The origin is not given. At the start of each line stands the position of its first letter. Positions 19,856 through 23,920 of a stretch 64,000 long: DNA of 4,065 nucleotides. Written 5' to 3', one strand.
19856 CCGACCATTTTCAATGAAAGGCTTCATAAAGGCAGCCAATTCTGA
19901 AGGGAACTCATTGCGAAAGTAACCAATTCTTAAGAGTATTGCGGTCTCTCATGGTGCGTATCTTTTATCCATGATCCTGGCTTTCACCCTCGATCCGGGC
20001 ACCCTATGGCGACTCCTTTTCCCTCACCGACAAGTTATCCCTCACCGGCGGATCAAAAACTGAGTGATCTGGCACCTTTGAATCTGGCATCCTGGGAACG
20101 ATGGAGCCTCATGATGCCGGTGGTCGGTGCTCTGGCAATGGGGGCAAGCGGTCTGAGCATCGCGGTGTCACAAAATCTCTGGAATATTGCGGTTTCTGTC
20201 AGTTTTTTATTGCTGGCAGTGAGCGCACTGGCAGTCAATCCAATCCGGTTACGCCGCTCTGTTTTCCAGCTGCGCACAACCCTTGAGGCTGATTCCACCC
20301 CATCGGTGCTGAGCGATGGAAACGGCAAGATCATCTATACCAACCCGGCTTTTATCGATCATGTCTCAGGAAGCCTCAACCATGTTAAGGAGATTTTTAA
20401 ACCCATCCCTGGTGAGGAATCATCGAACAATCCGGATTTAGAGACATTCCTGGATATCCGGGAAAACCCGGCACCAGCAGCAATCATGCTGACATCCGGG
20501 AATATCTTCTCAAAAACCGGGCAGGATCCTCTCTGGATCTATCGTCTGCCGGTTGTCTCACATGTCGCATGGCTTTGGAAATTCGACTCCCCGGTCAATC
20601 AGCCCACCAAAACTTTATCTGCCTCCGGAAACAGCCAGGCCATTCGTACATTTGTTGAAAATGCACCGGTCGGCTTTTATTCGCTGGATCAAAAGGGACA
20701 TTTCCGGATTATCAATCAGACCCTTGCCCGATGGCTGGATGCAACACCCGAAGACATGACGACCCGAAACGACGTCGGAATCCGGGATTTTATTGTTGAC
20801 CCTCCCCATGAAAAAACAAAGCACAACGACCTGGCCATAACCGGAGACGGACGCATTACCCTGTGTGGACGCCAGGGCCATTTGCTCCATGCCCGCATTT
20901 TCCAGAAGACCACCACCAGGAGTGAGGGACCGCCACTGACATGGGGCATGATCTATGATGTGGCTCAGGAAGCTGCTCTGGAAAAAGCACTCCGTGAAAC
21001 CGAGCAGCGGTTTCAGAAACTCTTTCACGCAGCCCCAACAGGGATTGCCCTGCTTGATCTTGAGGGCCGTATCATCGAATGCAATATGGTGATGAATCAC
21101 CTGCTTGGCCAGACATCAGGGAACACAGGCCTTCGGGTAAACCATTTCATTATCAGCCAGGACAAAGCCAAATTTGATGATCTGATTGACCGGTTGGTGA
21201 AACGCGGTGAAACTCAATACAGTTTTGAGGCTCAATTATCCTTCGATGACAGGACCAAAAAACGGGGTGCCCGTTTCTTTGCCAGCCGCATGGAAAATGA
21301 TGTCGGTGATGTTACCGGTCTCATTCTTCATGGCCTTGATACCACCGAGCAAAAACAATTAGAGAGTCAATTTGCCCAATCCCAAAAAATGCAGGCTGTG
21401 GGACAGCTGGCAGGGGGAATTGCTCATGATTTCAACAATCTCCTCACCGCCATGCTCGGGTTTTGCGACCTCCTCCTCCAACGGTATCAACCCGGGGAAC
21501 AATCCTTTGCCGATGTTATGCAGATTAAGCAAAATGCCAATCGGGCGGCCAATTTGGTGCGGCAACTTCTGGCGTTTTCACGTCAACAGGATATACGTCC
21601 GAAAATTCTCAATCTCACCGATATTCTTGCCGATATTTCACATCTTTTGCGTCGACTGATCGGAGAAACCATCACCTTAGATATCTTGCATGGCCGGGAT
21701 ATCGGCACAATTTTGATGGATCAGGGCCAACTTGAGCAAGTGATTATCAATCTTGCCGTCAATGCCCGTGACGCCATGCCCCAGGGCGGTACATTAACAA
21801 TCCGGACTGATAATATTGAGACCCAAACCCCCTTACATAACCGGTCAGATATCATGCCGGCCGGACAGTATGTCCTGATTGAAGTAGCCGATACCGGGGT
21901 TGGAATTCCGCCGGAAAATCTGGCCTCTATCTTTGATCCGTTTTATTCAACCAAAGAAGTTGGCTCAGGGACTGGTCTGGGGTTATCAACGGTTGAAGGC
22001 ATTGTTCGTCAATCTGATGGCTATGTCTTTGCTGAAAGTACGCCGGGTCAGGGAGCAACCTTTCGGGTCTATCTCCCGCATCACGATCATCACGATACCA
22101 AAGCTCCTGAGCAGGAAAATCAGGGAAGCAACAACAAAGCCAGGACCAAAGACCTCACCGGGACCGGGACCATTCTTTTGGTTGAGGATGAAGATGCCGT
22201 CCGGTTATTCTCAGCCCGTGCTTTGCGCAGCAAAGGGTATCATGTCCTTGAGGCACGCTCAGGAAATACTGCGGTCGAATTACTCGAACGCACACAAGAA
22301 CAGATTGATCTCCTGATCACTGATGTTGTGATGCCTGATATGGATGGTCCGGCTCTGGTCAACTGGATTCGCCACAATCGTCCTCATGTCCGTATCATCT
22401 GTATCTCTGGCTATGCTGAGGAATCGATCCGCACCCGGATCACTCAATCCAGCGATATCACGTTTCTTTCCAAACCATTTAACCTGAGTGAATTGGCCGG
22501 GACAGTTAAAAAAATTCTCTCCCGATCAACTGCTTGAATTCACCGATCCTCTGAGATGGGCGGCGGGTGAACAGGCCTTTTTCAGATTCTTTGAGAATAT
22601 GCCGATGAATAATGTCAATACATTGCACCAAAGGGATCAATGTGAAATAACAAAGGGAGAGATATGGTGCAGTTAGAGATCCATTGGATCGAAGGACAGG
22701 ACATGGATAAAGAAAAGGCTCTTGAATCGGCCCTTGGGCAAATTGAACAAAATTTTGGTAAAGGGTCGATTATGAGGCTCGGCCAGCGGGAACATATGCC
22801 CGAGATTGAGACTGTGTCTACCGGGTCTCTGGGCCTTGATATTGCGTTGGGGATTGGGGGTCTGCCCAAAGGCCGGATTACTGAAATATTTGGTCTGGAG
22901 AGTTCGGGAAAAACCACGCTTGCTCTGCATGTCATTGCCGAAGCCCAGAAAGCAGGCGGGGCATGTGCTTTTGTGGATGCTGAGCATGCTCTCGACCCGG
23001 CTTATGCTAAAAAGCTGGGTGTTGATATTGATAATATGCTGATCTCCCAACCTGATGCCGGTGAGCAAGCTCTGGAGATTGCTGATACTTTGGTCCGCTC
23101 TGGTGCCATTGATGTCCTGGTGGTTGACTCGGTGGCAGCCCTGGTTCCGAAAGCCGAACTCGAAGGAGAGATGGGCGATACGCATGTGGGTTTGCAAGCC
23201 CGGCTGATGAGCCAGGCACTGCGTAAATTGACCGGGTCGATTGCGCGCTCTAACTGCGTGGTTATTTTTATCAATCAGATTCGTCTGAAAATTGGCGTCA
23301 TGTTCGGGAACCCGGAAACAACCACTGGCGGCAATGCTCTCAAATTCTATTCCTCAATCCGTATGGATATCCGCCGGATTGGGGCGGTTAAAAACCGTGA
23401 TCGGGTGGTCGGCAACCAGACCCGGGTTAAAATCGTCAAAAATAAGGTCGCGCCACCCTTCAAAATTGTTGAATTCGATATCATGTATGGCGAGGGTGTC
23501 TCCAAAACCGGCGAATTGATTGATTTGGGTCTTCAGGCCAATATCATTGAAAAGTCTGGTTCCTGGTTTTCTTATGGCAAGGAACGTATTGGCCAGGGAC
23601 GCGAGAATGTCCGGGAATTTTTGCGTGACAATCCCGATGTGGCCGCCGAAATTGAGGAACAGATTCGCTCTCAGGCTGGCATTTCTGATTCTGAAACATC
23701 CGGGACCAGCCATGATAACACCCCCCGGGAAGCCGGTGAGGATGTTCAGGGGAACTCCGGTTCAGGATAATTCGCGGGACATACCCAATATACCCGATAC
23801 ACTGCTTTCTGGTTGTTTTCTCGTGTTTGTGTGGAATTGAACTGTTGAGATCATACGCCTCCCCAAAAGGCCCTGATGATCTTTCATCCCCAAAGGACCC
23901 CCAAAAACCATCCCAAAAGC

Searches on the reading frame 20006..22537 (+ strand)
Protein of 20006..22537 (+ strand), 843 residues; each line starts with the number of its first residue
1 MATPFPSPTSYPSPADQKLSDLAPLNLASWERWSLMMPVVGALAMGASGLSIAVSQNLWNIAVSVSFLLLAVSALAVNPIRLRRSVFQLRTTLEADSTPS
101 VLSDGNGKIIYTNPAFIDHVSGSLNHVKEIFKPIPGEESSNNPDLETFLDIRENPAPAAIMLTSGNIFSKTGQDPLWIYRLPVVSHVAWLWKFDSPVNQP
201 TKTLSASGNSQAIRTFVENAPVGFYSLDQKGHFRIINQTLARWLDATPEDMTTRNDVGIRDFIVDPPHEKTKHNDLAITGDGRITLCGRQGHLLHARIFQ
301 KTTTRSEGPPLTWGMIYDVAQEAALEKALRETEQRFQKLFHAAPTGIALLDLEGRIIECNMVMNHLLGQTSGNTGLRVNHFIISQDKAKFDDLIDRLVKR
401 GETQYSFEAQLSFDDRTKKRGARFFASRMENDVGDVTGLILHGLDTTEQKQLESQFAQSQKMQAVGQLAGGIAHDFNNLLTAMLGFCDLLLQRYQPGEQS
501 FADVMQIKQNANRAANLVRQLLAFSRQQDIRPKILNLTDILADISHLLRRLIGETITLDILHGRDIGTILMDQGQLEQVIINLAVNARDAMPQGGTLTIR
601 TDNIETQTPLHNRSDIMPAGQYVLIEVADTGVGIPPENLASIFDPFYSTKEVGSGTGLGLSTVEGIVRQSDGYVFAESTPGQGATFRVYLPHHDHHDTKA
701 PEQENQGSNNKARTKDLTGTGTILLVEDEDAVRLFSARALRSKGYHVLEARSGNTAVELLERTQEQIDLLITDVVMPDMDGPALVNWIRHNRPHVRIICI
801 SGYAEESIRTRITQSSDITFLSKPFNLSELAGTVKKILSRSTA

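Call 5: search_protein_families(library=ncbifam, proteins=[window:20006-22537:+])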
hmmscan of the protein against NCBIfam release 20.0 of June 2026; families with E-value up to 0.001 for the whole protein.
window:20006-22537:+ (843 aa): 139 families (the best 25 are shown)
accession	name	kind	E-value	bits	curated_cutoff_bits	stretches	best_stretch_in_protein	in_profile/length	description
NF046020.1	HisKinCckABruc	equivalog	6.8e-200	666.1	1000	1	90-838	89-867/868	cell cycle histidine kinase CckA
NF046026.1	HisKinCckACaul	equivalog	2e-141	472.3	1000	1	326-838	174-676/678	cell cycle histidine kinase CckA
NF010076.0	PRK13557.1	subfamily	1e-99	334.4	631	1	424-841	122-536/540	histidine kinase famiy protein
NF010411.0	PRK13837.1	equivalog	5.8e-81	272.7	647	1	446-841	431-815/828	two-component system VirA-like sensor kinase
NF008468.0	PRK11360.1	equivalog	6.1e-62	209.8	646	1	324-696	258-612/616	two-component system sensor histidine kinase AtoS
NF052574.1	HisKinEspCMyxo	equivalog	1.3e-56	192.3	1200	1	407-838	358-783/785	serine histidine kinase EspC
NF052573.1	HisKinEspAMyxo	equivalog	2.3e-52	178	1400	1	313-835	237-747/755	serine histidine kinase EspA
NF007688.0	PRK10364.1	equivalog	1.9e-39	135.7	479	1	449-693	224-452/460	two-component system sensor histidine kinase ZraS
NF047466.1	hybrid_RR_LvrB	exception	5.4e-38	131.1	500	1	448-691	135-375/377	hybrid histidine kinase/response regulator LvrB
NF046044.1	PnpS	equivalog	5.1e-36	124.5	400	1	324-691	45-390/390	two-component system histidine kinase PnpS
TIGR02956.1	TMAO_torS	equivalog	2.4e-35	122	676.5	1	473-840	472-822/967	TMAO reductase system sensor histidine kinase/response regulator TorS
NF008302.0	PRK11091.1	equivalog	4.9e-35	120.9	838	1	321-839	142-644/779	aerobic respiration two-component sensor histidine kinase ArcB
NF038348.1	T2SS_HK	subfamily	6.4e-31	107.4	450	2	566-691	462-572/574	histidine kinase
NF041777.1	sens_FixL_Rhizob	equivalog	8.1e-30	103.9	850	1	289-693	79-482/485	sensor protein FixL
NF008099.0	PRK10841.1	equivalog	1.9e-29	102.1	920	2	329-705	352-703/949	two-component system sensor histidine kinase RcsC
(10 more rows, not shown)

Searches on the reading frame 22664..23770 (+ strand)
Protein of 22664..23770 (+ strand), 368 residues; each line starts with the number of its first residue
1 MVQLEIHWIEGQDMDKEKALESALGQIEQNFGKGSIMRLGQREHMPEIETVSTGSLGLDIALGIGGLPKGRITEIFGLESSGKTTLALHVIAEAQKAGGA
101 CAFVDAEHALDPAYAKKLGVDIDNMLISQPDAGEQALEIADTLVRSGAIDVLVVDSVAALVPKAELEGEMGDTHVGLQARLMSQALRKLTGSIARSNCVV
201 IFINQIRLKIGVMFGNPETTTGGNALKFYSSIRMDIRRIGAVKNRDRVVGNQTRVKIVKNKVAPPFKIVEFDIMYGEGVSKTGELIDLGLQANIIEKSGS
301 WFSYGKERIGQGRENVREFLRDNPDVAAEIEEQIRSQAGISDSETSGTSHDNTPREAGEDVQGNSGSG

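Call 59: search_protein_families(library=pfam, proteins=[window:22664-23770:+], max_evalue=0.001)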
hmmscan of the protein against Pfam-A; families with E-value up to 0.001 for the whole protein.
window:22664-23770:+ (368 aa): 4 families
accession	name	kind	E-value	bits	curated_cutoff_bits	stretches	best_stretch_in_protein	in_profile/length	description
PF00154.27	RecA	-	3.4e-144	479.5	27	1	18-280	1-262/262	recA bacterial DNA recombination protein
PF21096.2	RecA_C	-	4.5e-27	94.4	27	1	283-338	1-56/57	RecA C-terminal domain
PF08423.17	Rad51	-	1.3e-10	41.4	22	1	48-238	5-211/244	Rad51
PF06745.19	ATPase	-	1.9e-08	34.4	26.6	1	51-126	1-78/231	KaiC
